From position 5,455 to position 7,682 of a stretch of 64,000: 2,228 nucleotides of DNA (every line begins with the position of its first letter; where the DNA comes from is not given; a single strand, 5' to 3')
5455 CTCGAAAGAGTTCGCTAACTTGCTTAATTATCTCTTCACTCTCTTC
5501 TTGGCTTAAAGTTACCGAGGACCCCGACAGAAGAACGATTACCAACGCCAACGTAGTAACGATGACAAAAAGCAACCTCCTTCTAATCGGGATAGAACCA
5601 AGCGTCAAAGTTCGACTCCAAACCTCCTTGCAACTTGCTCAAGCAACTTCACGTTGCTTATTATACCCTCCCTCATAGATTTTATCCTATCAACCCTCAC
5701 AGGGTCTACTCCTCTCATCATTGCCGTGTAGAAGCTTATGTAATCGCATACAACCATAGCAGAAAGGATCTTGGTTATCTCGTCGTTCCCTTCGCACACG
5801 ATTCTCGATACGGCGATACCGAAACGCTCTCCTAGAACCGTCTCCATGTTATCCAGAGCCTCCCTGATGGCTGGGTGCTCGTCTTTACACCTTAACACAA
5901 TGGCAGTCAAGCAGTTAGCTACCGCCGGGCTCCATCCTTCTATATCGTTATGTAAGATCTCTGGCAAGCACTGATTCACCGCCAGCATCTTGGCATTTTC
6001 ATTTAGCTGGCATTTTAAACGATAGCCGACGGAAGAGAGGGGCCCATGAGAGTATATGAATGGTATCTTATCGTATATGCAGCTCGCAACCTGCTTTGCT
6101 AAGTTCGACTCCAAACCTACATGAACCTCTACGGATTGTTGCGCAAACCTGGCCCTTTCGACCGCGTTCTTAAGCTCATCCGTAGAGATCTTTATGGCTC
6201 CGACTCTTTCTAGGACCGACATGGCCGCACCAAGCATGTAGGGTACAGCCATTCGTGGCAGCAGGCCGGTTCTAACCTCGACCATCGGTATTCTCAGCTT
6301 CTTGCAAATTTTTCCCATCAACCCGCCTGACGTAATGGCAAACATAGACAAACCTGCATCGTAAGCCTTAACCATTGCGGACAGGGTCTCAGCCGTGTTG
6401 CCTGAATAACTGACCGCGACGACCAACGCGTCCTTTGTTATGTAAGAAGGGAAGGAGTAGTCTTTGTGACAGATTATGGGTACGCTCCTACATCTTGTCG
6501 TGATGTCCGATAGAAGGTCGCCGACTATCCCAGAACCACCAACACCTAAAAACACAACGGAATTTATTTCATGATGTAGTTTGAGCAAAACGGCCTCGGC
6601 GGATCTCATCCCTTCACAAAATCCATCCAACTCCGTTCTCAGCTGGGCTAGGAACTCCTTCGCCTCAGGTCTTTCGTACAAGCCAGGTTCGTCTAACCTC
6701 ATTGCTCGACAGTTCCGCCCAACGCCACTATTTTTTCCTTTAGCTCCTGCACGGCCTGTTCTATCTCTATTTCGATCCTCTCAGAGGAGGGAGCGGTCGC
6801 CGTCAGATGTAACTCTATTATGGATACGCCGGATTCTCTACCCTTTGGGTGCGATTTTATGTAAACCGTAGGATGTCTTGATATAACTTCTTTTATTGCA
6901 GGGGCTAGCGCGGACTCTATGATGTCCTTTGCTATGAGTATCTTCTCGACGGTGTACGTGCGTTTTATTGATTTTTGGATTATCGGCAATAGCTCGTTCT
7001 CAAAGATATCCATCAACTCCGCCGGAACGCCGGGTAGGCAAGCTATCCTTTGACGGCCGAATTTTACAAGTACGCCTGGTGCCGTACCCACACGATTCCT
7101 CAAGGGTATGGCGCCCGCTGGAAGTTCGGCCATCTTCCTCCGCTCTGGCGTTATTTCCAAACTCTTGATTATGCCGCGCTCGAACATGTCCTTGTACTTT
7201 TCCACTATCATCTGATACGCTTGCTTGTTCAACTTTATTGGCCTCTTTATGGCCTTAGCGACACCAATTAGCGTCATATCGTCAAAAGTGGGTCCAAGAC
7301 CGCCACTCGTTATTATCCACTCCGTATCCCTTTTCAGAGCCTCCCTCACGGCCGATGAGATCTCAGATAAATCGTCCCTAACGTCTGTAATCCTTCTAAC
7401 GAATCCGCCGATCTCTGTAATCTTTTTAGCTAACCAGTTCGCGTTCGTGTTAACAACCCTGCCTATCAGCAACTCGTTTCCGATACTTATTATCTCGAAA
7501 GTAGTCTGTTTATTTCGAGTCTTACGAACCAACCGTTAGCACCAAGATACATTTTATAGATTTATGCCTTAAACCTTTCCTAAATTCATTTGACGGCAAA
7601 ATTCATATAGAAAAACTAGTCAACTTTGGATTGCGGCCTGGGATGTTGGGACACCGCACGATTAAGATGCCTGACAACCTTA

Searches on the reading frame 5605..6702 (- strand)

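Call 79: search_protein_families(library=pfam, proteins=[window:5605-6702:-], max_evalue=0.00001)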
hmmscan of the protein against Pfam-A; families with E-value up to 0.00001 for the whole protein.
window:5605-6702:- (365 aa): 1 family
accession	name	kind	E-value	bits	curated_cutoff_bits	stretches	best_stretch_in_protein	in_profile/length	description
PF10432.14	bact-PGI_C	-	2.7e-39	134.9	24.5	1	199-345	2-149/151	Bacterial phospho-glucose isomerase C-terminal SIS domain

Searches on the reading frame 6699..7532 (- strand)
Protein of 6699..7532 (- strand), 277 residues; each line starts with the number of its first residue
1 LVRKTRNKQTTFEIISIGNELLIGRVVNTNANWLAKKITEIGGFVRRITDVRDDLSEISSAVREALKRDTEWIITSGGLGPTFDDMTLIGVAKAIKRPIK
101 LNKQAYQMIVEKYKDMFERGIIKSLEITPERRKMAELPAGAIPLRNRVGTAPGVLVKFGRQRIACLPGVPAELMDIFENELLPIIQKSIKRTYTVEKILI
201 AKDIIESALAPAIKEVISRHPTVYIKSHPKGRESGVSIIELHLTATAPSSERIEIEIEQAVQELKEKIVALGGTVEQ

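Call 79: search_protein_families(library=pfam, proteins=[window:6699-7532:-], max_evalue=0.00001)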
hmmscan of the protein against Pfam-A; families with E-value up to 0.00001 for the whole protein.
window:6699-7532:- (277 aa): 1 family
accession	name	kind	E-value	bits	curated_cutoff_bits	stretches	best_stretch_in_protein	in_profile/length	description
PF00994.29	MoCF_biosynth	-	1.8e-31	109.2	26.6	1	13-186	1-143/144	Probable molybdopterin binding domain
